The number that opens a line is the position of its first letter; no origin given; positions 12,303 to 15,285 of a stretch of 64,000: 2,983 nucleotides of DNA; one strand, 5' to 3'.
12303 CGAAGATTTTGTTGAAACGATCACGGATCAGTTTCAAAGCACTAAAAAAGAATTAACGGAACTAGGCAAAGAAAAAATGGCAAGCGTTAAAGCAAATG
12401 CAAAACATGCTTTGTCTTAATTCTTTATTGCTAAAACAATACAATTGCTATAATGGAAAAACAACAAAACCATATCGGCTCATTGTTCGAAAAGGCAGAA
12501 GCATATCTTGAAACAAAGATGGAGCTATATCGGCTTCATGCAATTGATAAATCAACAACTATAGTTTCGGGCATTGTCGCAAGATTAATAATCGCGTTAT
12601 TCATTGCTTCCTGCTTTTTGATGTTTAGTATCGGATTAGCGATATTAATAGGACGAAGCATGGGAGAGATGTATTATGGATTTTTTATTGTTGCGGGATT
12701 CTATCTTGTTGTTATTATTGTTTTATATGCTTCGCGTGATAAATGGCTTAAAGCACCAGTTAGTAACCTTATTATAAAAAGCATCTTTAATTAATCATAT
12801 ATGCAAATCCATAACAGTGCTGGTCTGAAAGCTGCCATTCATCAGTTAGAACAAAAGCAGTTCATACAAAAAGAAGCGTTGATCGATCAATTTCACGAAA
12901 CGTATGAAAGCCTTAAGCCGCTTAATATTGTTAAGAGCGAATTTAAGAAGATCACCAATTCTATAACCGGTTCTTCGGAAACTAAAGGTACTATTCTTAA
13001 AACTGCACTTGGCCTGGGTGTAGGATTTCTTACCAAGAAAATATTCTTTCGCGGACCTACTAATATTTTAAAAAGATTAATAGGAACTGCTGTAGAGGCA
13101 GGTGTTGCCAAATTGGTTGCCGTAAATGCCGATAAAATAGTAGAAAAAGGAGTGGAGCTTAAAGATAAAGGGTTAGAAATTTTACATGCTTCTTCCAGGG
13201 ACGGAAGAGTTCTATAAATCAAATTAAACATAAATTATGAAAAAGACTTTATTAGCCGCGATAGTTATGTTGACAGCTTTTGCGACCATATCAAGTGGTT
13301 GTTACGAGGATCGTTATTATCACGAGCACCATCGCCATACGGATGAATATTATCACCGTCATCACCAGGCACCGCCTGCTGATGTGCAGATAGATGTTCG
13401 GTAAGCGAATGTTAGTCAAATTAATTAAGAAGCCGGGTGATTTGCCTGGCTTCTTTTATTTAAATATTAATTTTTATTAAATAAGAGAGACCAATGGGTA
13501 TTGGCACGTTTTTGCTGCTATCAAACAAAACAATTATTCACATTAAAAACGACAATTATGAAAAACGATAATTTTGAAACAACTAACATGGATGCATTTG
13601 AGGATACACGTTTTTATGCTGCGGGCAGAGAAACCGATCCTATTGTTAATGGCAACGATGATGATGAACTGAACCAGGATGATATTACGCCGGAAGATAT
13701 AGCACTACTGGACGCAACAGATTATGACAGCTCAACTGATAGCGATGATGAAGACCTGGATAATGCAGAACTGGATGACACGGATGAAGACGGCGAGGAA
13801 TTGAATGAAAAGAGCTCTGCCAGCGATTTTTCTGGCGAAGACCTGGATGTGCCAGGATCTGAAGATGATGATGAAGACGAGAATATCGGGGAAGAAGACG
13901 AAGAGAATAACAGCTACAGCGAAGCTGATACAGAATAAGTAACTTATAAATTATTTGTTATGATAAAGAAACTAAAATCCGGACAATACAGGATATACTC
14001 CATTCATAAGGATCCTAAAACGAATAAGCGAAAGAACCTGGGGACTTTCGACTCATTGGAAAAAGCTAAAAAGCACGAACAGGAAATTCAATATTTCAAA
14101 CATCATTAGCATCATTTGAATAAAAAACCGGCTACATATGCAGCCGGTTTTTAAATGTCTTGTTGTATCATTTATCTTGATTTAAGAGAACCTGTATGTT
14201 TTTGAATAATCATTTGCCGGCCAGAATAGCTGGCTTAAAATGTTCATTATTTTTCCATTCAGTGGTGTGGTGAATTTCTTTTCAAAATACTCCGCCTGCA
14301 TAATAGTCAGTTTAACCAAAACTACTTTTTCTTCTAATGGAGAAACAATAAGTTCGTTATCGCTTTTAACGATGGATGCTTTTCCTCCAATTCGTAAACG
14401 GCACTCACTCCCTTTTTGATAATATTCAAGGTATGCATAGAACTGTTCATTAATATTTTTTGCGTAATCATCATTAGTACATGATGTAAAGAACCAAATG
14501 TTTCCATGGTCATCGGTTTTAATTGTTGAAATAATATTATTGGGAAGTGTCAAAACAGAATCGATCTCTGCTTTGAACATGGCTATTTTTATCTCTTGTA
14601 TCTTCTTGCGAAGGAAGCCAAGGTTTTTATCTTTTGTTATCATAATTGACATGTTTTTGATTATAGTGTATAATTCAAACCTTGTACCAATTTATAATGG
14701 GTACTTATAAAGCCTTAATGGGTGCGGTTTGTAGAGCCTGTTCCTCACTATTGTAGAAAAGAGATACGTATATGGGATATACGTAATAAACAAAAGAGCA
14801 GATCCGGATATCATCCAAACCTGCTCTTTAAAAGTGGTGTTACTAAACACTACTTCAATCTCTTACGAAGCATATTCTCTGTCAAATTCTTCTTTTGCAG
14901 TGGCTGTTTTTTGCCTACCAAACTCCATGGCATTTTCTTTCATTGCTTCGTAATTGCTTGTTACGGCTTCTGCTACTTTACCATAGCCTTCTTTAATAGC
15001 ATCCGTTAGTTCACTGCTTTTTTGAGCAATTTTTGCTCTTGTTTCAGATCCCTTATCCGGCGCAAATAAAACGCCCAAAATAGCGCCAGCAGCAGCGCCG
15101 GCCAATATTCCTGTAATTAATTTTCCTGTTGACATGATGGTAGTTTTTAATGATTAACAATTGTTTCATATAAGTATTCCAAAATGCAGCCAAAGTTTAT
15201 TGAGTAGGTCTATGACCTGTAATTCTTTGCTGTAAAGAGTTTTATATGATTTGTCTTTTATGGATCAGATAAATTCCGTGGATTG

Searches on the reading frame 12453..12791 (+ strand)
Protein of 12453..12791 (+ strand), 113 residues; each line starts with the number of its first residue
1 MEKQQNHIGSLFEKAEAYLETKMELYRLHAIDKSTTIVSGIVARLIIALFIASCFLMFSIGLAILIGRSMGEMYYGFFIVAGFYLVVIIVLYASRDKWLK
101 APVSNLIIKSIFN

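Call 8: search_protein_families(library=pfam, proteins=[window:12453-12791:+], max_evalue=0.001)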
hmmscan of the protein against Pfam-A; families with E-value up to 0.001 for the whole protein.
window:12453-12791:+ (113 aa): 1 family
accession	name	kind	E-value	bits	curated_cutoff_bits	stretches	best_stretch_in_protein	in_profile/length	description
PF07332.16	Phage_holin_3_6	-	8.9e-06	26.2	28.4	1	9-100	5-95/116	Putative Actinobacterial Holin-X, holin superfamily III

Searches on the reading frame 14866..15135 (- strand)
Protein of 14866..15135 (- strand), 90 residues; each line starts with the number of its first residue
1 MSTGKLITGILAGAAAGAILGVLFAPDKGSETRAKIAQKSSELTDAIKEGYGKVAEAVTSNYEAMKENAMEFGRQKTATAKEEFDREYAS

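Call 8: search_protein_families(library=pfam, proteins=[window:14866-15135:-], max_evalue=0.001)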
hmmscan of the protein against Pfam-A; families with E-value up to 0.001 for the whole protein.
window:14866-15135:- (90 aa): 1 family
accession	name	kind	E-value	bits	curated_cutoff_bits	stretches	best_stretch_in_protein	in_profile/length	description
PF12732.12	YtxH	-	6.1e-16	59.1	37.5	1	8-68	2-69/71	YtxH-like protein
